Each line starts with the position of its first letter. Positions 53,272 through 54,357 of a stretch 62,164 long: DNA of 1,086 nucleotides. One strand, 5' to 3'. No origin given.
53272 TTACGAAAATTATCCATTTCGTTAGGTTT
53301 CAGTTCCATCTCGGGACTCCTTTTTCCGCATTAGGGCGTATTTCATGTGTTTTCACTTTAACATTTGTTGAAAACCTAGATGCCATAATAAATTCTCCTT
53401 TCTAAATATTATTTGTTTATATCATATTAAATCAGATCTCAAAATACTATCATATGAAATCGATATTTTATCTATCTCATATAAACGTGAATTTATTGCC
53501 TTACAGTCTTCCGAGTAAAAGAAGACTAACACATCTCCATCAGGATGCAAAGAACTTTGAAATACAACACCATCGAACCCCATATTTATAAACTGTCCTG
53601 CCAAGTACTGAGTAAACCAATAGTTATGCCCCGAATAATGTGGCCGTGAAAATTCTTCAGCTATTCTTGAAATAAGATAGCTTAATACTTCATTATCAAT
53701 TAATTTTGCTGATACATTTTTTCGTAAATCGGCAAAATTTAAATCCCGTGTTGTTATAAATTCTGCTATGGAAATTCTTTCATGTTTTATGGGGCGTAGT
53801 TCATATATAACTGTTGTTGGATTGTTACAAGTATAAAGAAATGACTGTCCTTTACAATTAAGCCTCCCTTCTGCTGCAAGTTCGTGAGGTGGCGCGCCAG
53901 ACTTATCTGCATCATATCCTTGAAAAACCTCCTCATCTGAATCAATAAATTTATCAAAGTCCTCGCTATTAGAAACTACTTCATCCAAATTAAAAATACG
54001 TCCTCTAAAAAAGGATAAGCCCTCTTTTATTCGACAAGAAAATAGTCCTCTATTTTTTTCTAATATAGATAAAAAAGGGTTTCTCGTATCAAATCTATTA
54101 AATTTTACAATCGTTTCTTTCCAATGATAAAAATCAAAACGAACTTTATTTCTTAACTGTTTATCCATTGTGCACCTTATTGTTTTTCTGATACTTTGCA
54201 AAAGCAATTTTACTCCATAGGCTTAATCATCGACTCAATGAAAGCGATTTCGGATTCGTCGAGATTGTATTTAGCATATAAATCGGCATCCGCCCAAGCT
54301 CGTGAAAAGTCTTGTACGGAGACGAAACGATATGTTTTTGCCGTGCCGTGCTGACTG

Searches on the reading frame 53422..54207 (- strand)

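Call 21: search_protein_families(library=pfam, proteins=[window:53422-54207:-], max_evalue=0.01)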
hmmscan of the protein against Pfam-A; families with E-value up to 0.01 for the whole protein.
window:53422-54207:- (261 aa): 1 family
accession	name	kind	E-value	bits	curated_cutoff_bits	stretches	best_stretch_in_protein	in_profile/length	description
PF08808.17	RES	-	1.2e-09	38.8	23.2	1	104-231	17-137/157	RES domain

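Call 107: search_protein_families(library=padloc, proteins=[window:53422-54207:-], max_evalue=0.001)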
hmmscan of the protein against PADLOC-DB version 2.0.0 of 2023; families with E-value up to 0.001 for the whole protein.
window:53422-54207:- (261 aa): 0 families
